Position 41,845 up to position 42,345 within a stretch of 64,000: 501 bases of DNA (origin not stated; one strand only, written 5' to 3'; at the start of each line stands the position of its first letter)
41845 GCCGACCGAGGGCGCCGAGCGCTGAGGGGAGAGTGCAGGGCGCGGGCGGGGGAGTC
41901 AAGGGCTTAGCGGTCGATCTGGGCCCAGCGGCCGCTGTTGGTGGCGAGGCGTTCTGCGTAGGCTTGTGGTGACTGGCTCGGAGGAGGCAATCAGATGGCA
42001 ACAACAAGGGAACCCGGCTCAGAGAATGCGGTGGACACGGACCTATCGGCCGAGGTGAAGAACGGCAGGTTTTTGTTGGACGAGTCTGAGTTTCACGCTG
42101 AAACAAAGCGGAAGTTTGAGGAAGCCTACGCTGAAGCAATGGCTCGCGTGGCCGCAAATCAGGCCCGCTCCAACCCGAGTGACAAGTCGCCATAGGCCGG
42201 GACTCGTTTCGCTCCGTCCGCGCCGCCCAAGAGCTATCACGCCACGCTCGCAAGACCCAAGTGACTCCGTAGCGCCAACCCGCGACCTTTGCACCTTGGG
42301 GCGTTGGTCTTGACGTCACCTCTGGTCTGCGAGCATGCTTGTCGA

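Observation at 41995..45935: Lower-GC cargo cassette 1: HsdR_N-type nuclease-like protein, membrane-anchored DUF4041/T5orf172 protein and a wHTH-like protein, a candidate uncharacterised defence module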

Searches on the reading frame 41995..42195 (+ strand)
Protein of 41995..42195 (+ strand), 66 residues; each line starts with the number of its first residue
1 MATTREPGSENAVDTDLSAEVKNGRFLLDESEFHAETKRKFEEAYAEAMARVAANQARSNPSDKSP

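Call 3: search_protein_families(library=pfam, proteins=[window:41995-42195:+], max_evalue=0.01)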
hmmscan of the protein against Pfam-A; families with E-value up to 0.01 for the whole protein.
window:41995-42195:+ (66 aa): 0 families

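Call 4: search_protein_families(library=padloc, proteins=[window:41995-42195:+], max_evalue=0.01)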
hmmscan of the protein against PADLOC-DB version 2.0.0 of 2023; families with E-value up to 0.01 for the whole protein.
window:41995-42195:+ (66 aa): 0 families

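Call 5: search_protein_families(library=ncbifam, proteins=[window:41995-42195:+], max_evalue=0.01)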
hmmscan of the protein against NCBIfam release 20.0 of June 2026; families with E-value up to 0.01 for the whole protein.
window:41995-42195:+ (66 aa): 0 families

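Call 6: search_protein_families(library=phrogs, proteins=[window:41995-42195:+], max_evalue=0.01)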
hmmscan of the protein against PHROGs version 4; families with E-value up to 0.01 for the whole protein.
window:41995-42195:+ (66 aa): 0 families

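Call 48: search_protein_families(library=pfam, proteins=[window:41995-42195:+], max_evalue=5)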
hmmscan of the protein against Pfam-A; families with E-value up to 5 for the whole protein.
window:41995-42195:+ (66 aa): 0 families

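Call 68: find_homologous_proteins(query=window:41995-42195:+, max_evalue=0.01)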
Query window:41995-42195:+ (66 aa): 1 proteins with E <= 0.01 among 1 candidates.
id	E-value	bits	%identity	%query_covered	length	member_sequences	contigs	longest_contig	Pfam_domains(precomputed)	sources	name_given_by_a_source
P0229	3.0e-34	132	100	100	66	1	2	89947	-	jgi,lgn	jgi:hypothetical protein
